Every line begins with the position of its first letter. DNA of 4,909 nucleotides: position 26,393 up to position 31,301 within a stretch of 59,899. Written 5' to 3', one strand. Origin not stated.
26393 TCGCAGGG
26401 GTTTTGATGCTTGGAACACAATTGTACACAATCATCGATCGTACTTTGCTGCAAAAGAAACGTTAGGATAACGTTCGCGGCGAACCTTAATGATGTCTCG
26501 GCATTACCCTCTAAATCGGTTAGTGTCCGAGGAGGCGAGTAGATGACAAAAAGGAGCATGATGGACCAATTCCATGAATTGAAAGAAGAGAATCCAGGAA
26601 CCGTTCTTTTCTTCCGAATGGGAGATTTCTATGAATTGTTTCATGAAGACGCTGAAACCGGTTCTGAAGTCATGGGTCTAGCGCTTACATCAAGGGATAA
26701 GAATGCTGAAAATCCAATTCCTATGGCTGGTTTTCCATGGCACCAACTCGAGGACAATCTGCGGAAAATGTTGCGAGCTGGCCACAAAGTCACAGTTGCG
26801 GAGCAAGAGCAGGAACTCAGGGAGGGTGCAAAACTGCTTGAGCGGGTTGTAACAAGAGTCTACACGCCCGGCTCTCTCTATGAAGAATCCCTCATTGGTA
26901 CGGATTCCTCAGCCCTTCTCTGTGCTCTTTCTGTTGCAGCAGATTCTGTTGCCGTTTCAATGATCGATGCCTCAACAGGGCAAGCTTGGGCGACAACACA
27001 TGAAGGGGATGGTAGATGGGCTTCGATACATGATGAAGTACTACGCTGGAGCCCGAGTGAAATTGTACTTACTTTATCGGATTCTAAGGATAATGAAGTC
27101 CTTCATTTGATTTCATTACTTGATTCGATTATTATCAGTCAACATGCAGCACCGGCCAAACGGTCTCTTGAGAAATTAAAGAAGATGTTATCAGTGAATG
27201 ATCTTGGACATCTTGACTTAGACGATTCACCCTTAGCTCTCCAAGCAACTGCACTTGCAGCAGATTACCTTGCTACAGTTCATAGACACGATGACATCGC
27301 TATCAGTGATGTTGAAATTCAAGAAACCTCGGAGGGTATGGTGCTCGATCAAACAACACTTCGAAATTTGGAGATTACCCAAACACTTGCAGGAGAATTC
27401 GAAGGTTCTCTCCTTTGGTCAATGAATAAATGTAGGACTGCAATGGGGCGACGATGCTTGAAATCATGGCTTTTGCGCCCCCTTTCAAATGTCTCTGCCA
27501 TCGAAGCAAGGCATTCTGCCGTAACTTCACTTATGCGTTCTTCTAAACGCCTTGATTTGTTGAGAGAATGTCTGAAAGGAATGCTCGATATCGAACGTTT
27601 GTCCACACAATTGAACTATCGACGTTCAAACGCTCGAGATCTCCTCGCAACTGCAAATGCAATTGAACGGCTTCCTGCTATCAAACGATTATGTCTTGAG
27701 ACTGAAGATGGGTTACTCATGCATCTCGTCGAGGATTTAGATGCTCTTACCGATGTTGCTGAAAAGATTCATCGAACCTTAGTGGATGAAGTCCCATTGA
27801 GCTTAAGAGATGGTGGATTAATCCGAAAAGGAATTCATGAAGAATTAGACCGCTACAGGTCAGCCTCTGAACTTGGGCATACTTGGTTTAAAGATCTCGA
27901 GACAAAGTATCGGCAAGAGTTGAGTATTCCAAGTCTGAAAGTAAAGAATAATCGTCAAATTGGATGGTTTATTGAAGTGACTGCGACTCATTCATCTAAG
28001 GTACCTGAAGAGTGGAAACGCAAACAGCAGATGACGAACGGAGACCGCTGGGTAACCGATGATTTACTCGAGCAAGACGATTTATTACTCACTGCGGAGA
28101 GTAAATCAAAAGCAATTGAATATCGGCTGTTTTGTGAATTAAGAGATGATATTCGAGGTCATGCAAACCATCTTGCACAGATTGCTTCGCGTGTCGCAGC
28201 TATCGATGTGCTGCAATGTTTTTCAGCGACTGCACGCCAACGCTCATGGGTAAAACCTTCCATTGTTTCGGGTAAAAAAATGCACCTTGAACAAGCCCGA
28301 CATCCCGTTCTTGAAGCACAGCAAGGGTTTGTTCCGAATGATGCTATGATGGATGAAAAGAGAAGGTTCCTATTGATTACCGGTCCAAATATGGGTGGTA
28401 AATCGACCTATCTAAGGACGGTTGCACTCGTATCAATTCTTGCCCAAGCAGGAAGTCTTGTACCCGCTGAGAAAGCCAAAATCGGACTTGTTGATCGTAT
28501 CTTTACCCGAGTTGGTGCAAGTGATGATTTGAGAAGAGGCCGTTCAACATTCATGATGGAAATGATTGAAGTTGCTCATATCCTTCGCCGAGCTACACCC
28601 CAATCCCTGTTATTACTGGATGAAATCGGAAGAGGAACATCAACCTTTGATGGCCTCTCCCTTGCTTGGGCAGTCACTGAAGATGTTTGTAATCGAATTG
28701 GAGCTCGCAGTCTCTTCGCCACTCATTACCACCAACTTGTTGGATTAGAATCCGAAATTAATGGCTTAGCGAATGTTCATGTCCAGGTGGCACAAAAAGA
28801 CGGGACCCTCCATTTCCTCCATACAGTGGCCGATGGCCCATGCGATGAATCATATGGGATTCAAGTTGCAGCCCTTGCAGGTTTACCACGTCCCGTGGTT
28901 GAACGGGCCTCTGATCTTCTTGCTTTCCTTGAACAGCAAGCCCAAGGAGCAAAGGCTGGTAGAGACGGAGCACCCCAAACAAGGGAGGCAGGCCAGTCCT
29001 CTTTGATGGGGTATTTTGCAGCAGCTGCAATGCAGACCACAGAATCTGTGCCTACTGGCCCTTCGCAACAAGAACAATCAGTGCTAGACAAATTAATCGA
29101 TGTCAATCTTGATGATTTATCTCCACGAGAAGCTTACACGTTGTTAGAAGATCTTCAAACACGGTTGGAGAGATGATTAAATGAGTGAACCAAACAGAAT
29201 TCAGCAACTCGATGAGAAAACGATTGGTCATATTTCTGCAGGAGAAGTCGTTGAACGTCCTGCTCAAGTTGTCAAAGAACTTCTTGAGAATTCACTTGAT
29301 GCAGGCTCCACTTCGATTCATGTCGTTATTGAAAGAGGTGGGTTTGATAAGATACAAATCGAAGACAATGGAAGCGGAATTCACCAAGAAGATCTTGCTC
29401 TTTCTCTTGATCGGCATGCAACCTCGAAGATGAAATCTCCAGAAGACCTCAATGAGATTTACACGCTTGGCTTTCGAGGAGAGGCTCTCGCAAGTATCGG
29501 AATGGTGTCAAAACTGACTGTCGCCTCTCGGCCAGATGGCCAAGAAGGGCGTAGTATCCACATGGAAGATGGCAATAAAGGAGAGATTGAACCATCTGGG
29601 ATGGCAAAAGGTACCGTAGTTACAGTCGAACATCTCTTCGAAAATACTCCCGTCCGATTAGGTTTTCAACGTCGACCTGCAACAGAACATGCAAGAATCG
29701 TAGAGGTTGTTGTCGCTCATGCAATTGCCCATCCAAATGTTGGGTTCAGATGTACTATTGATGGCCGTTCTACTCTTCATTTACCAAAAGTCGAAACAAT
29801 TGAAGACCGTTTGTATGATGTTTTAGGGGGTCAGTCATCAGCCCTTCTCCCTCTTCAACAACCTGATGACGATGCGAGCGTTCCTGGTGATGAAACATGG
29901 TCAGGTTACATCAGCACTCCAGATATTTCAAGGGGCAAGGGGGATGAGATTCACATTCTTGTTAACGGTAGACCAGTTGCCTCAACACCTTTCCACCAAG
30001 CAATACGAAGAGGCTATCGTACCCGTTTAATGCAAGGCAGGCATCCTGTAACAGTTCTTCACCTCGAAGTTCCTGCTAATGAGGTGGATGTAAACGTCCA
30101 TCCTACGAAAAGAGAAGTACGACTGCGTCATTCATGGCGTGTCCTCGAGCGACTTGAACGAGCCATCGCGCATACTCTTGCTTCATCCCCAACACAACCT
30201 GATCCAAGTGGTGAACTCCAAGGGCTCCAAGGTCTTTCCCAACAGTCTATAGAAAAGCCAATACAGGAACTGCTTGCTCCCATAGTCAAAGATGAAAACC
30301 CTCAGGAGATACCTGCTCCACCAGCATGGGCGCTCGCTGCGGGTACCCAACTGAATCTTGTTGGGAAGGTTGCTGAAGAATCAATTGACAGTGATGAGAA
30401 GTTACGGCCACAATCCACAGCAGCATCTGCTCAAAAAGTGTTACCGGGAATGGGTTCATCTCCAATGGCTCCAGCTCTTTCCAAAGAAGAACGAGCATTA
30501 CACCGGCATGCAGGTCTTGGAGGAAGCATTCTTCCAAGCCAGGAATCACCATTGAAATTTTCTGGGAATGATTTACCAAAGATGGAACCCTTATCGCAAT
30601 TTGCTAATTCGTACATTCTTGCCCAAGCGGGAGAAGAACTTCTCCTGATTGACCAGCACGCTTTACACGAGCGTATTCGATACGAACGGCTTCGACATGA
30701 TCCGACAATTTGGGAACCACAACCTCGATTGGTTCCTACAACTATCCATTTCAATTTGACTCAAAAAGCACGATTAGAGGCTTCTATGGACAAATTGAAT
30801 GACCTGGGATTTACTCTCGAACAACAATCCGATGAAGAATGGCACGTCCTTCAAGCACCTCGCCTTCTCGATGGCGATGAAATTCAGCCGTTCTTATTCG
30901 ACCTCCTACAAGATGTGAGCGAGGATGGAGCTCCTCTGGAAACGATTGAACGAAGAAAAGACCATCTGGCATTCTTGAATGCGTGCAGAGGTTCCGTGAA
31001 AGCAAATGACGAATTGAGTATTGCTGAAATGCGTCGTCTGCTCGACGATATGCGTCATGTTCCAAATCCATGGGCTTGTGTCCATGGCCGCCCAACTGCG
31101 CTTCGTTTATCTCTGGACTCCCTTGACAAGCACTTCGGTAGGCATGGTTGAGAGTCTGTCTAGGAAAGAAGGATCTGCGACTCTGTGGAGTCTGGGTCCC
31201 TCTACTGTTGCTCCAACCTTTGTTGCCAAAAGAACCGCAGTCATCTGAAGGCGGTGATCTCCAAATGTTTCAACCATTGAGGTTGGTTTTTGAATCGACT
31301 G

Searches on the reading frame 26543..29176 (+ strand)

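Call 18: search_protein_families(library=pfam, proteins=[window:26543-29176:+], max_evalue=0.001)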
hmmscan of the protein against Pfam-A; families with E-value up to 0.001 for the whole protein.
window:26543-29176:+ (877 aa): 5 families
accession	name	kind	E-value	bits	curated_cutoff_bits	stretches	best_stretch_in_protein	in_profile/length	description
PF00488.27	MutS_V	-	8.2e-81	270.9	30.2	1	611-796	2-187/188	MutS domain V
PF05192.23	MutS_III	-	1.7e-47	162.7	34.1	1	271-561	1-194/194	MutS domain III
PF01624.25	MutS_I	-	4.9e-33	114.2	20.6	1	5-115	2-112/113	MutS domain I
PF05190.23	MutS_IV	-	1e-20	74.2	22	1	430-520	1-91/92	MutS family domain IV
PF05188.22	MutS_II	-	3.5e-08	34.4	25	1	125-248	2-126/133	MutS domain II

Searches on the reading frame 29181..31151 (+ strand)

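Call 18: search_protein_families(library=pfam, proteins=[window:29181-31151:+], max_evalue=0.001)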
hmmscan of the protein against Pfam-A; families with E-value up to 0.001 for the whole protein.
window:29181-31151:+ (656 aa): 4 families
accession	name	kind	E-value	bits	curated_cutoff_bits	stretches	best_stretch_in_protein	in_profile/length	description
PF08676.16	MutL_C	-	2.3e-31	108.8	25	1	471-612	1-142/142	MutL C terminal dimerisation domain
PF01119.25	DNA_mis_repair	-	2.1e-30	105.2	26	1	239-333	24-118/119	DNA mismatch repair protein, C-terminal domain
PF13589.12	HATPase_c_3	-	1.7e-13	51.2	25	1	28-123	4-99/137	Histidine kinase-, DNA gyrase B-, and HSP90-like ATPase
PF02518.31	HATPase_c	-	4.6e-08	33.9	26.4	1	25-83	4-64/111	Histidine kinase-, DNA gyrase B-, and HSP90-like ATPase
